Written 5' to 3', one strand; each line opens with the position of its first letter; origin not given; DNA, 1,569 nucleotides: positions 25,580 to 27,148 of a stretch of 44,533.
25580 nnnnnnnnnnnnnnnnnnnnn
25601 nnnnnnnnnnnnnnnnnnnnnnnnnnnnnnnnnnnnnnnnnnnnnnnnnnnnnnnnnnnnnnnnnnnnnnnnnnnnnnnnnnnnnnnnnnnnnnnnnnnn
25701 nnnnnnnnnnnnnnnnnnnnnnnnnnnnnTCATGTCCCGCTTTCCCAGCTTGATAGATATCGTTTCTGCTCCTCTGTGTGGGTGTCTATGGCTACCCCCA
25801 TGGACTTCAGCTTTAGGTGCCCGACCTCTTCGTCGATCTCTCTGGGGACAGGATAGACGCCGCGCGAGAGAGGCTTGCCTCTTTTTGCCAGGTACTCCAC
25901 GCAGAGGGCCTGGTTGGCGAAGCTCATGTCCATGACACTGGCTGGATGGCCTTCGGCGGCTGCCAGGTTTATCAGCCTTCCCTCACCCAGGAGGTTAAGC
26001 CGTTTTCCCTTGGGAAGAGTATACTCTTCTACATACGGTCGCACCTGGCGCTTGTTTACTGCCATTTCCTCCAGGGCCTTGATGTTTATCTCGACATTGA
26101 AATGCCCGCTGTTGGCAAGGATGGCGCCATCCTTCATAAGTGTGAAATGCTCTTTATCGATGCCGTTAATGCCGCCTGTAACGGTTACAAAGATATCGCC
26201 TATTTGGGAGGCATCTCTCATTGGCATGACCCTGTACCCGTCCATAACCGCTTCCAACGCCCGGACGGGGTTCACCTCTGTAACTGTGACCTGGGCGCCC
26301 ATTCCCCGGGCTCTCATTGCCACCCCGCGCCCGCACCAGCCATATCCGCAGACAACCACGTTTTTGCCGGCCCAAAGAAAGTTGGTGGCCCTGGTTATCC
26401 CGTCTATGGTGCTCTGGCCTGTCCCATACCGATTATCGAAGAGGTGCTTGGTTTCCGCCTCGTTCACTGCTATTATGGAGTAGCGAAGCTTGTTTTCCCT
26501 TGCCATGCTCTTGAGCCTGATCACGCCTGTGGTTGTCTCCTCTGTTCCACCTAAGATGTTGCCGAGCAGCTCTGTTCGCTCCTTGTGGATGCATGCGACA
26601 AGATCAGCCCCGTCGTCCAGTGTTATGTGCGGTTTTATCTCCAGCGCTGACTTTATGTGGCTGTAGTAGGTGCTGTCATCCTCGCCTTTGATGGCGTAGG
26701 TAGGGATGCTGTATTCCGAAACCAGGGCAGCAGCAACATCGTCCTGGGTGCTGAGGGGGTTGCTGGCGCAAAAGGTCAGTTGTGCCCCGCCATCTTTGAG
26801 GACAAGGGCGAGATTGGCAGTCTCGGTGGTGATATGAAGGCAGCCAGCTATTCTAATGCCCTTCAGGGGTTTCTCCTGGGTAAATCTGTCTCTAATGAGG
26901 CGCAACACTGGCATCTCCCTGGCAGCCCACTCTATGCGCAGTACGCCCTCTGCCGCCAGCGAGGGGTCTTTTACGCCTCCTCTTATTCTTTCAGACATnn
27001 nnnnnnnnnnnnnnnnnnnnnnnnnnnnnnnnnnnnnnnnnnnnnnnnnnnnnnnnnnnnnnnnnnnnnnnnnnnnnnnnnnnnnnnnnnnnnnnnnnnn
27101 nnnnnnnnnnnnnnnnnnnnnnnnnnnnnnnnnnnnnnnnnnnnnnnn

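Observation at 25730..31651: Riboswitch-led operon with only MtnA and MtnP, plus four co-packed genes with no known role in SAM or methionine recycling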

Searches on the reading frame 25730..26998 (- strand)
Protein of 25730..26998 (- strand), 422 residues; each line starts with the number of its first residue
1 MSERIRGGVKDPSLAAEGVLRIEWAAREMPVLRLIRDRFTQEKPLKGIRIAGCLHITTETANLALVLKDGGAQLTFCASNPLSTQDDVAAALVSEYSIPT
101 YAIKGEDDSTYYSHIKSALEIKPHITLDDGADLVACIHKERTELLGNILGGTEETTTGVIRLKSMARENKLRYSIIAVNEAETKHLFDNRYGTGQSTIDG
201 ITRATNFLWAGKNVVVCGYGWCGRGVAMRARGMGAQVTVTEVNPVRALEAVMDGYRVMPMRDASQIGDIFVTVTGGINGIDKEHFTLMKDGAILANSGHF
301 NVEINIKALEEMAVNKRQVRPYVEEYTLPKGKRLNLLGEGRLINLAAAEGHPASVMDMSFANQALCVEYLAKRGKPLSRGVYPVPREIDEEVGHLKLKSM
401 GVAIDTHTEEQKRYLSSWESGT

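Call 3: search_protein_families(library=pfam, proteins=[window:25730-26998:-], max_evalue=0.01)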
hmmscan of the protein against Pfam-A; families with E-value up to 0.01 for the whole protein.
window:25730-26998:- (422 aa): 5 families
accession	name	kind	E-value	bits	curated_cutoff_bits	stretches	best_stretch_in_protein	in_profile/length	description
PF05221.23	AdoHcyase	-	2.6e-58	198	25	2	9-140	4-139/299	S-adenosyl-L-homocysteine hydrolase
PF00670.27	AdoHcyase_NAD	-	1.9e-53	181.3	27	1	189-349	1-161/162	S-adenosyl-L-homocysteine hydrolase, NAD binding domain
PF02826.25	2-Hacid_dh_C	-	1.6e-07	31.3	25.1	1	209-300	34-129/178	D-isomer specific 2-hydroxyacid dehydrogenase, NAD binding domain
PF07991.19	KARI_N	-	3.5e-05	23.9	20.6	1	210-307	3-105/165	Acetohydroxy acid isomeroreductase, NADPH-binding domain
PF01262.27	AlaDh_PNT_C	-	0.0035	17.2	23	1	213-247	30-64/214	Alanine dehydrogenase/PNT, C-terminal domain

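Call 4: search_protein_families(library=ncbifam, proteins=[window:25730-26998:-], max_evalue=0.01)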
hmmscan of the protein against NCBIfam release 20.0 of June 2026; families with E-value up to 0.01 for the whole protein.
window:25730-26998:- (422 aa): 13 families
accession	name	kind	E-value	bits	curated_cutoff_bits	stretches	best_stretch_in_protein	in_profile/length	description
TIGR00936.1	ahcY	equivalog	3.9e-190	632.1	497.6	1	9-422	3-416/416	adenosylhomocysteinase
NF004005.0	PRK05476.2-3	equivalog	5.6e-190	631.5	275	1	9-420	7-417/418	adenosylhomocysteinase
NF004010.0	PRK05476.3-3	equivalog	2.6e-79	267.2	512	1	13-411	13-419/432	adenosylhomocysteinase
NF004009.0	PRK05476.3-2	equivalog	1.1e-67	229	485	1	16-404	76-461/487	adenosylhomocysteinase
NF004008.0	PRK05476.3-1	equivalog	8.9e-22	77.6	440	1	155-390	101-316/326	adenosylhomocysteinase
NF004017.0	PRK05479.1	equivalog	0.00022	20.1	336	1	209-304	15-114/337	ketol-acid reductoisomerase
NF041369.1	Dhydh_Halo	equivalog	0.00057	19.2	400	1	205-302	126-226/305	D-2-hydroxyacid dehydrogenase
TIGR00465.1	ilvC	equivalog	0.00071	18.7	226.15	1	210-305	2-101/314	ketol-acid reductoisomerase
TIGR02853.1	spore_dpaA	equivalog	0.001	18.4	319.65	1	173-259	114-199/287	dipicolinic acid synthetase subunit A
NF008759.0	PRK11790.1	equivalog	0.0014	17.4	404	1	210-313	151-254/410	phosphoglycerate dehydrogenase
NF006162.0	PRK08306.1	equivalog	0.0019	17.5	261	1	193-260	136-203/297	dipicolinate synthase subunit DpsA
TIGR01202.1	bchC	equivalog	0.004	16.3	291.25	1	212-307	146-240/308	chlorophyll synthesis pathway protein BchC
NF009940.0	PRK13403.1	equivalog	0.0045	15.9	406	1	208-268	13-73/335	ketol-acid reductoisomerase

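Call 76: find_related_loci(query=window:25730-26998:-, collection=metagenome_contigs, flank=8000)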
Query window:25730-26998:- (422 aa) in metagenome_contigs; peptide patterns used: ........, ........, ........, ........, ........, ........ (x = any residue, [..] = any of these).
600 stretches matched a pattern (row limit reached: there are more); 599 encode a relative of the query (tblastn E <= 1e-3); the best 80 are kept; 80 distinct loci.
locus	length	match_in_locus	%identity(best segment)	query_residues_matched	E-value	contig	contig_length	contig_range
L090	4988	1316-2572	74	4-422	0e+0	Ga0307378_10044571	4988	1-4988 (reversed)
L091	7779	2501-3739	71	9-422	0e+0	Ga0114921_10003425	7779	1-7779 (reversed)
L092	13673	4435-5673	71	9-422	0e+0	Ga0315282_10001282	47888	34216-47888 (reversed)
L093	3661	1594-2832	70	9-422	0e+0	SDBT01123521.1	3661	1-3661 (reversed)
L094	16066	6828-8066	74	9-422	0e+0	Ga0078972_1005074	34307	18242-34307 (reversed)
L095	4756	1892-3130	71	9-422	0e+0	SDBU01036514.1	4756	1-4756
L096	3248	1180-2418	71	9-422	0e+0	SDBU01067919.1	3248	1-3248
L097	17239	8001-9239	71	9-422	0e+0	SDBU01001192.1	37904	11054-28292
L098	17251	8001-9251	68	6-422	0e+0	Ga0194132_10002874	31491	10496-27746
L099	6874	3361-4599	71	9-422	0e+0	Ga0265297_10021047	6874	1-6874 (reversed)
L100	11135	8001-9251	68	6-422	0e+0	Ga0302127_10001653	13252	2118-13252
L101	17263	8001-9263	67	2-422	0e+0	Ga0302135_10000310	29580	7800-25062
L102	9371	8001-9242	69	9-422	0e+0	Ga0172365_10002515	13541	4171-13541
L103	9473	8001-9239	71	9-422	0e+0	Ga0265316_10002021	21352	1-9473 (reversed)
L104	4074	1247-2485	68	9-422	0e+0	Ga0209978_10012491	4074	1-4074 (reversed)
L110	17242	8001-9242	69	9-422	0e+0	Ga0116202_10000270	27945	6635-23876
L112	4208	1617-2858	69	9-422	0e+0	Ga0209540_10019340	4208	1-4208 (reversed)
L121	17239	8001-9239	70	9-422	0e+0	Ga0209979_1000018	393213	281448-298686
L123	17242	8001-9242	67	9-422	0e+0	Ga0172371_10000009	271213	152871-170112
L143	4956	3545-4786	68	9-422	0e+0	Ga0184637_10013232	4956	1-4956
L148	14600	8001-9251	68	6-422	0e+0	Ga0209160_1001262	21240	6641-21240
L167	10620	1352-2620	65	1-422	0e+0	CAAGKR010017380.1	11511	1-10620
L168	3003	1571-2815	67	9-422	0e+0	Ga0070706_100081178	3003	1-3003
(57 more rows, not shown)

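Call 84: search_protein_families(library=ncbifam, proteins=[L101:6738-7697:+, L121:6240-7169:+, L097:6494-7123:+, L097:7278-7970:+, L091:1524-2417:+], max_evalue=0.00001)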
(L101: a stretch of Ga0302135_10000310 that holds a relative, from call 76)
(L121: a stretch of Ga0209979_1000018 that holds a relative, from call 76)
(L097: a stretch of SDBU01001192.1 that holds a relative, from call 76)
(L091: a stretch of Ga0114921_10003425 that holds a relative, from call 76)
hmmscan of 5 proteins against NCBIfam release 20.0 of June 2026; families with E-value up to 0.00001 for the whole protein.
L101:6738-7697:+ (319 aa): 15 families
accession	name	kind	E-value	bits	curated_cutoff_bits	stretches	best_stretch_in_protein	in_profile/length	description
TIGR04382.1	myo_inos_iolC_N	equivalog_domain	1.2e-16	60.9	300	1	107-275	136-293/309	5-dehydro-2-deoxygluconokinase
NF049991.1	TagKinase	equivalog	1.6e-14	53.4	420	1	156-264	185-292/321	tagatose kinase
NF040938.1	KDG_KDGal_kin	equivalog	1.1e-13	51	400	1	149-261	165-277/305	bifunctional 2-dehydro-3-deoxygluconokinase/2-dehydro-3-deoxygalactonokinase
TIGR02152.1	D_ribokin_bact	equivalog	2.4e-12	46.8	299.65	1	162-263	172-276/298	ribokinase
NF007321.0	PRK09813.1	equivalog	4.4e-12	46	247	1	40-254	39-242/261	fructoselysine 6-kinase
NF053626.1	RibKinHalex1628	equivalog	8e-12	45.2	330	1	22-272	34-273/293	ATP-dependent ribose-1-phosphate kinase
TIGR03168.1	1-PFK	subfamily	4.3e-11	42.3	216.4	1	177-268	193-282/305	hexose kinase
TIGR03828.1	pfkB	equivalog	1.2e-10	41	292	1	138-268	155-282/305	1-phosphofructokinase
NF041164.1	NucKinThplmales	equivalog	1.2e-10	41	450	1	25-279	37-283/295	nucleoside kinase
NF041332.1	KDG_KDGal_kin_Halo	equivalog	1.1e-09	38.1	440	1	149-263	172-287/320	bifunctional 2-dehydro-3-deoxygluconokinase/2-dehydro-3-deoxygalactonokinase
NF006957.1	PRK09434.1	equivalog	3e-09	36.8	450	1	157-255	171-269/302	fructokinase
NF052444.1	DhDoxglucKinKdgK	equivalog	5.1e-08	32.7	400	1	158-265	181-288/303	2-dehydro-3-deoxygluconokinase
TIGR02198.1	rfaE_dom_I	equivalog_domain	6.8e-07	28.7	345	0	180-266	209-295/315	D-glycero-beta-D-manno-heptose-7-phosphate kinase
NF041320.1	pfkB_Halo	equivalog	7.8e-07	28.8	400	1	181-249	192-259/302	1-phosphofructokinase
NF007068.0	PRK09513.1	equivalog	9.4e-06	25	432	0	124-249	145-269/312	1-phosphofructokinase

L121:6240-7169:+ (309 aa): 11 families
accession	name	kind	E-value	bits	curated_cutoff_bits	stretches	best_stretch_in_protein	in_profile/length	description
NF041164.1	NucKinThplmales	equivalog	5.8e-19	68.4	450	1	20-277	32-274/295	nucleoside kinase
TIGR02152.1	D_ribokin_bact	equivalog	4.4e-14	52.5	299.65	1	157-277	169-283/298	ribokinase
TIGR04382.1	myo_inos_iolC_N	equivalog_domain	1.8e-13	50.4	300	1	155-272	180-291/309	5-dehydro-2-deoxygluconokinase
NF040938.1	KDG_KDGal_kin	equivalog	4.6e-12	45.6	400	1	153-270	172-283/305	bifunctional 2-dehydro-3-deoxygluconokinase/2-dehydro-3-deoxygalactonokinase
NF049991.1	TagKinase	equivalog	1.3e-11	43.8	420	1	154-265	185-290/321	tagatose kinase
NF053626.1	RibKinHalex1628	equivalog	3.9e-10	39.7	330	1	156-272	169-274/293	ATP-dependent ribose-1-phosphate kinase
TIGR03168.1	1-PFK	subfamily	9.6e-10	37.8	216.4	1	152-276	164-288/305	hexose kinase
TIGR03828.1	pfkB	equivalog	1.7e-09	37.2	292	1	153-275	165-286/305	1-phosphofructokinase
NF041134.1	R1P_kin_Thcocales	equivalog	1.5e-07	31.1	500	0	159-252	163-245/291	ADP-dependent ribose-1-phosphate kinase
NF006957.1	PRK09434.1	equivalog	2.4e-07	30.6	450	1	154-264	170-275/302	fructokinase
TIGR02198.1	rfaE_dom_I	equivalog_domain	1.8e-06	27.3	345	0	180-283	211-310/315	D-glycero-beta-D-manno-heptose-7-phosphate kinase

L097:6494-7123:+ (209 aa): 0 families

L097:7278-7970:+ (230 aa): 39 families (the best 25 are shown)
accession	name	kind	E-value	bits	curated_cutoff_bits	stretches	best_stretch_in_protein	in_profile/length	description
NF001244.0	PRK00216.1-5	equivalog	8.4e-22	77.6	216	1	42-180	36-170/236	bifunctional demethylmenaquinone methyltransferase/2-methoxy-6-polyprenyl-1,4-benzoquinol methylase UbiE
NF008823.0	PRK11873.1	subfamily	3.4e-21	76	263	1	50-165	73-185/272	arsenite methyltransferase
NF001240.0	PRK00216.1-1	equivalog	1.3e-20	73.5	378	1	36-167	41-174/251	bifunctional demethylmenaquinone methyltransferase/2-methoxy-6-polyprenyl-1,4-benzoquinol methylase UbiE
NF001243.0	PRK00216.1-4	equivalog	1.6e-20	73.5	235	1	37-161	30-151/237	demethylmenaquinone methyltransferase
TIGR01934.1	MenG_MenH_UbiE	subfamily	5.1e-20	71.7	158.35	1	43-179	28-157/223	ubiquinone/menaquinone biosynthesis methyltransferase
NF047649.1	MTase_UXPK_star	exception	1.9e-19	69.8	460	1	51-163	74-183/283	methyltransferase/UXPK-star double selenoprotein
TIGR02752.1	MenG_heptapren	equivalog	5.6e-19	68.6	419.85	1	39-161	30-149/231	demethylmenaquinone methyltransferase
NF041536.1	ArsM_DUF2284_UU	exception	2e-18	66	575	1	52-166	74-185/459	arsenite methyltransferase/DUF2284 domain selenoprotein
NF052510.1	methyltran_MpqE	exception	5.4e-18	65.2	335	1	43-181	35-169/234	methyl-plastoquinone biosynthesis methyltransferase MpqE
NF041537.1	ArsM_AhpD_UU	exception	1.3e-17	63.7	510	1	52-163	74-182/345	arsenite methyltransferase/AhpD domain selenoprotein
NF043040.1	corrin_prot_MT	hypoth_equivalog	1.8e-17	63.5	180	1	52-163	39-149/216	corrinoid protein-associated methyltransferase CpaM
NF045667.1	MTase_DVU1556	equivalog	3.7e-17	62.5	155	1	44-171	12-129/213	DVU_1556 family methyltransferase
NF001241.0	PRK00216.1-2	equivalog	2.1e-16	60.2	327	1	19-190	12-175/231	demethylmenaquinone methyltransferase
NF001242.0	PRK00216.1-3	equivalog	5.3e-15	55.5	351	1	48-166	62-180/258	bifunctional demethylmenaquinone methyltransferase/2-methoxy-6-polyprenyl-1,4-benzoquinol methylase UbiE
TIGR02072.1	BioC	equivalog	1e-14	55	184.95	1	49-167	26-138/244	malonyl-ACP O-methyltransferase BioC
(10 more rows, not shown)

L091:1524-2417:+ (297 aa): 4 families
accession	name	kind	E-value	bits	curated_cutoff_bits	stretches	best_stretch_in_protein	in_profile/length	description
NF041577.1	nside_bi_sphtase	equivalog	3.3e-38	131.4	400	1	12-279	2-252/276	3',5'-nucleoside bisphosphate phosphatase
NF047791.1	RNaseRnm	equivalog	5.8e-29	101.2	375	1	14-280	3-253/275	RNase RNM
NF038032.1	CehA_McbA_metalo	domain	4e-13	49.5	80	1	13-76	4-67/315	CehA/McbA family metallohydrolase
NF041661.1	Cycl_ph_dihydrol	equivalog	2.6e-12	46.7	500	1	15-279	1-246/259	phosphoribosyl 1,2-cyclic phosphate 1,2-diphosphodiesterase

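Call 93: search_protein_families(library=ncbifam, proteins=[L123:6949-7860:+, L110:6988-7854:+, L143:2466-3377:+, L168:501-1412:+, L102:7011-7931:+, L167:371-1303:+, L148:7046-7957:+, L112:626-1540:+], max_evalue=1e-12)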
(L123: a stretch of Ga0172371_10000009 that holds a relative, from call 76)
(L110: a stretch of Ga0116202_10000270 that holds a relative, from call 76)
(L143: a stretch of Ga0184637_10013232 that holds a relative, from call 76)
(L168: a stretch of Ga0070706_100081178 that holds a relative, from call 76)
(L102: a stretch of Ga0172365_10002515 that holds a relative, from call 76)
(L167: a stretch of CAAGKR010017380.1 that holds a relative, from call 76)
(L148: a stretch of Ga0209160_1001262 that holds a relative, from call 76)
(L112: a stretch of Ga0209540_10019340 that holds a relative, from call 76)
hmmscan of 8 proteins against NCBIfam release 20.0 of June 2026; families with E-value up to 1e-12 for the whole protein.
L123:6949-7860:+ (304 aa): 6 families
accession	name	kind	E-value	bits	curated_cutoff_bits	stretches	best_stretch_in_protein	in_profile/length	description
NF041164.1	NucKinThplmales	equivalog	2.8e-24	85.8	450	1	36-287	27-275/295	nucleoside kinase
NF053626.1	RibKinHalex1628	equivalog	2.6e-18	66.5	330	1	39-266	30-253/293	ATP-dependent ribose-1-phosphate kinase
TIGR04382.1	myo_inos_iolC_N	equivalog_domain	1.9e-17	63.5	300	0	214-298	220-304/309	5-dehydro-2-deoxygluconokinase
TIGR02152.1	D_ribokin_bact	equivalog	1.5e-15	57.3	299.65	1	26-299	18-296/298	ribokinase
NF040938.1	KDG_KDGal_kin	equivalog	2.8e-14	52.9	400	0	186-297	184-297/305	bifunctional 2-dehydro-3-deoxygluconokinase/2-dehydro-3-deoxygalactonokinase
NF007321.0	PRK09813.1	equivalog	3.3e-13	49.7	247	0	214-287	186-258/261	fructoselysine 6-kinase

L110:6988-7854:+ (289 aa): 2 families
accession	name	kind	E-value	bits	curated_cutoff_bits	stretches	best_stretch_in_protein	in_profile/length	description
NF041164.1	NucKinThplmales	equivalog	2.7e-27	95.7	450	1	37-286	28-273/295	nucleoside kinase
TIGR04382.1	myo_inos_iolC_N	equivalog_domain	1.3e-15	57.5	300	0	215-282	220-287/309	5-dehydro-2-deoxygluconokinase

L143:2466-3377:+ (304 aa): 3 families
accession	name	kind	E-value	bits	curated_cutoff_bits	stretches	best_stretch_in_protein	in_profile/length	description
NF041164.1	NucKinThplmales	equivalog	3.8e-17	62.4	450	1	39-286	30-274/295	nucleoside kinase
TIGR04382.1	myo_inos_iolC_N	equivalog_domain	5.4e-16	58.7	300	0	168-288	171-294/309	5-dehydro-2-deoxygluconokinase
NF053626.1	RibKinHalex1628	equivalog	3.8e-14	52.9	330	1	40-266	31-253/293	ATP-dependent ribose-1-phosphate kinase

L168:501-1412:+ (304 aa): 4 families
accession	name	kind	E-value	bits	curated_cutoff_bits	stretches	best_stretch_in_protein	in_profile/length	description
NF041164.1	NucKinThplmales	equivalog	2e-22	79.8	450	1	38-284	29-272/295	nucleoside kinase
NF053626.1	RibKinHalex1628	equivalog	3.7e-15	56.2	330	1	42-264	33-251/293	ATP-dependent ribose-1-phosphate kinase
TIGR04382.1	myo_inos_iolC_N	equivalog_domain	9.2e-15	54.7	300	0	213-283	219-289/309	5-dehydro-2-deoxygluconokinase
TIGR02152.1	D_ribokin_bact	equivalog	4.2e-13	49.3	299.65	1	38-298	26-295/298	ribokinase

L102:7011-7931:+ (307 aa): 1 family
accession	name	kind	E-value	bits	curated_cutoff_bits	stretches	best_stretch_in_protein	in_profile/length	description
TIGR04382.1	myo_inos_iolC_N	equivalog_domain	7.6e-15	55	300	1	155-277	180-292/309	5-dehydro-2-deoxygluconokinase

L167:371-1303:+ (311 aa): 4 families
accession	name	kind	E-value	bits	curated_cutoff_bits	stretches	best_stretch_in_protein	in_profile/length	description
NF049991.1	TagKinase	equivalog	1e-17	63.9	420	1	152-242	183-272/321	tagatose kinase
NF040938.1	KDG_KDGal_kin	equivalog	8.1e-15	54.7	400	1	131-247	146-266/305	bifunctional 2-dehydro-3-deoxygluconokinase/2-dehydro-3-deoxygalactonokinase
TIGR04382.1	myo_inos_iolC_N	equivalog_domain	1.6e-14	53.9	300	1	153-243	178-267/309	5-dehydro-2-deoxygluconokinase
TIGR02152.1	D_ribokin_bact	equivalog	4.1e-13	49.3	299.65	0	33-247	43-262/298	ribokinase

L148:7046-7957:+ (304 aa): 1 family
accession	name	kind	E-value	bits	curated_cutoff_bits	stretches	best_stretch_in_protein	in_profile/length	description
TIGR04382.1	myo_inos_iolC_N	equivalog_domain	1.5e-13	50.7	300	1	156-273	182-294/309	5-dehydro-2-deoxygluconokinase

L112:626-1540:+ (305 aa): 3 families
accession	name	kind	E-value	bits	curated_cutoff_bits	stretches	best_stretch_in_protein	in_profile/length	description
NF041164.1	NucKinThplmales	equivalog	3.3e-30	105.3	450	1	36-288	27-275/295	nucleoside kinase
NF053626.1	RibKinHalex1628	equivalog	1.9e-16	60.4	330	1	39-264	30-250/293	ATP-dependent ribose-1-phosphate kinase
TIGR04382.1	myo_inos_iolC_N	equivalog_domain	5.2e-16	58.8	300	0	195-287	197-292/309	5-dehydro-2-deoxygluconokinase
